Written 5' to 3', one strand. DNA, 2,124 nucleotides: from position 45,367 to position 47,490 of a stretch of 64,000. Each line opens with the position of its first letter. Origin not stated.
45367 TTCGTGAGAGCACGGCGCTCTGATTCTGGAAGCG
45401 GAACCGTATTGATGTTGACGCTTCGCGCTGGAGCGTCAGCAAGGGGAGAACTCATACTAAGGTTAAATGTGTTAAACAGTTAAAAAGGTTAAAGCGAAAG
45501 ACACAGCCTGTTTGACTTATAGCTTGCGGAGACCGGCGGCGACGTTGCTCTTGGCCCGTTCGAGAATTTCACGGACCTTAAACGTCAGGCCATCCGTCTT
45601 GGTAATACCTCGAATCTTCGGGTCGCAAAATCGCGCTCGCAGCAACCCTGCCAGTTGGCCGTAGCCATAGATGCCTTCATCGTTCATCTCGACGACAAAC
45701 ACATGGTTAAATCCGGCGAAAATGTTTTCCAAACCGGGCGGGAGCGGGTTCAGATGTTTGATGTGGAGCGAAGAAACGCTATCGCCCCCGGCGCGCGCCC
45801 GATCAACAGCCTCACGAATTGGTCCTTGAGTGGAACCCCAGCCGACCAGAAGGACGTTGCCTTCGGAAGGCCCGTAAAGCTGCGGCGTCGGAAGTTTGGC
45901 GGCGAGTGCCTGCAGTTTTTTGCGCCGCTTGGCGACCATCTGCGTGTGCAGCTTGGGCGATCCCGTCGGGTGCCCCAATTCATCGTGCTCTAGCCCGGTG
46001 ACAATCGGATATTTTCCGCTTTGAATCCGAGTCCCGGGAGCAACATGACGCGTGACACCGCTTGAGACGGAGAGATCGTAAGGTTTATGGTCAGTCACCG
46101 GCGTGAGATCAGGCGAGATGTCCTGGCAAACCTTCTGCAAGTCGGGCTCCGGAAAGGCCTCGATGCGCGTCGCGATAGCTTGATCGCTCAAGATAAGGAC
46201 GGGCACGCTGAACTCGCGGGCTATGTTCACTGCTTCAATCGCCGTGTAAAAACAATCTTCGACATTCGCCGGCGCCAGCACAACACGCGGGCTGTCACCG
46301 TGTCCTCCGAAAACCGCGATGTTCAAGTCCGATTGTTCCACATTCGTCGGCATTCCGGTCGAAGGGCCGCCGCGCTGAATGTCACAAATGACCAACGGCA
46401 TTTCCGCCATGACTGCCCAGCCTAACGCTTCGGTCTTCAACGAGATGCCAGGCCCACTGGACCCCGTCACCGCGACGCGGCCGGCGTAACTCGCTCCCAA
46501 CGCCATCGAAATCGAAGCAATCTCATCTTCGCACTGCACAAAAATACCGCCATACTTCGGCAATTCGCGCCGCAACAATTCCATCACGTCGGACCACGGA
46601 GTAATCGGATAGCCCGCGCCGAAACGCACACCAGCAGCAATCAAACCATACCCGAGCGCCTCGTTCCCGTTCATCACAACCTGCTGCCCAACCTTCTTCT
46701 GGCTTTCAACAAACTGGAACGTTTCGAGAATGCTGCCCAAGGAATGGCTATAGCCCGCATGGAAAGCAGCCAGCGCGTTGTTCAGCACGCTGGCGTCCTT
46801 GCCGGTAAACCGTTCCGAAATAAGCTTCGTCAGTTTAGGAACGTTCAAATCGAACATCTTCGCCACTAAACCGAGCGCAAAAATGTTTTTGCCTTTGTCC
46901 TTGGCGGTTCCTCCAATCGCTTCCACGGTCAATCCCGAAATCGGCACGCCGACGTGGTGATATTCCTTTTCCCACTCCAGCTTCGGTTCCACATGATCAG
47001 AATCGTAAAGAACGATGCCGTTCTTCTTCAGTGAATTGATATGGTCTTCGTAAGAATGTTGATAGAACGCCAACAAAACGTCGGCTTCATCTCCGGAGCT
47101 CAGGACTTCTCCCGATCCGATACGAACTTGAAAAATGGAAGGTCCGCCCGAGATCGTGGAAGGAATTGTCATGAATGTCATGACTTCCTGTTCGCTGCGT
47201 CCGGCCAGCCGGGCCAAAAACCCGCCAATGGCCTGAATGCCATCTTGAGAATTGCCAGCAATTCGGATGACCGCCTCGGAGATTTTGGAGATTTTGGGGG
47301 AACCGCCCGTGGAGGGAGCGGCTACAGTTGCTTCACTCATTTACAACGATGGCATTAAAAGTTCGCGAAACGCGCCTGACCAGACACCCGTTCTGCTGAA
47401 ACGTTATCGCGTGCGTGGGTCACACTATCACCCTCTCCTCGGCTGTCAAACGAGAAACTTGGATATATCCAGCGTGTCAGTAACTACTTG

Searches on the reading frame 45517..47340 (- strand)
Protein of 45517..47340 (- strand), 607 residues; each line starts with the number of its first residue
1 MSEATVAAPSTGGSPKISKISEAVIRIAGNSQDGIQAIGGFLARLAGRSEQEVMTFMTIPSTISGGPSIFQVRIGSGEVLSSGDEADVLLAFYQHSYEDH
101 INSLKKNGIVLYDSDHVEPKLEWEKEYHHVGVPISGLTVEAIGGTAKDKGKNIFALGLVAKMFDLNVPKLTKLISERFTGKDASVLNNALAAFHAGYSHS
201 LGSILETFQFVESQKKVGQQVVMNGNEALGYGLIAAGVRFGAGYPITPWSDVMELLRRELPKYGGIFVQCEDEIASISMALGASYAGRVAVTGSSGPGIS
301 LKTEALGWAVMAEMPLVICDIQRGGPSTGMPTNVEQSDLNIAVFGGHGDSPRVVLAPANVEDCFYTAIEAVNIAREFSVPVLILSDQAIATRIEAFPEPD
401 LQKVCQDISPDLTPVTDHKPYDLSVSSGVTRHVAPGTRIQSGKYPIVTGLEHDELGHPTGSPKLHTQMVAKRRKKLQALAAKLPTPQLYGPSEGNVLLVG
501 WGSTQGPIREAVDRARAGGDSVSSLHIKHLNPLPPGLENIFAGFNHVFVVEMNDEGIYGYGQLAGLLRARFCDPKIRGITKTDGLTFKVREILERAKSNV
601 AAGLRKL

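Call 16: find_encoding_contigs(protein=window:45517-47340:-, flank=10000, max_places=2)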
Protein window:45517-47340:- (607 aa): 21 contigs read that carry it; 2 places shown.
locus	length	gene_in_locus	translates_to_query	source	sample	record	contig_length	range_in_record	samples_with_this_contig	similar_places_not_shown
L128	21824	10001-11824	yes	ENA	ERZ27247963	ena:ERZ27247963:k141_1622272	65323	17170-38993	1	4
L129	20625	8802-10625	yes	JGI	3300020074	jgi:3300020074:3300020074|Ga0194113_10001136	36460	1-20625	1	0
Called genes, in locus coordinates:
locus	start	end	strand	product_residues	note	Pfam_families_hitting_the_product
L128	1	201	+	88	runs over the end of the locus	-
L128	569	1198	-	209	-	PF01266:DAO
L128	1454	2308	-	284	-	PF08450:SGL, PF01436:NHL (faint)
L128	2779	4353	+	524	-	PF16655:PhoD_N, PF09423:PhoD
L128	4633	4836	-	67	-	-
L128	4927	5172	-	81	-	-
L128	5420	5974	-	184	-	PF20240:DUF6597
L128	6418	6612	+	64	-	-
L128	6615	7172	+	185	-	PF00293:NUDIX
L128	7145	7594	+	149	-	-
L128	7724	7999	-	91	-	-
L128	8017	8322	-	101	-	PF00355:Rieske, PF13806:Rieske_2, PF22543:Rieske_4 (weak)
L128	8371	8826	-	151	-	PF07719:TPR_2 (faint), PF13414:TPR_11 (faint), PF14559:TPR_19 (weak), PF13432:TPR_16, PF13431:TPR_17 (faint)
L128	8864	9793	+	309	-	PF05116:S6PP, PF08282:Hydrolase_3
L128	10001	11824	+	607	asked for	PF01558:POR, PF01855:POR_N, PF17147:PFOR_II (weak)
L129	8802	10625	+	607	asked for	PF01558:POR, PF01855:POR_N, PF17147:PFOR_II (weak)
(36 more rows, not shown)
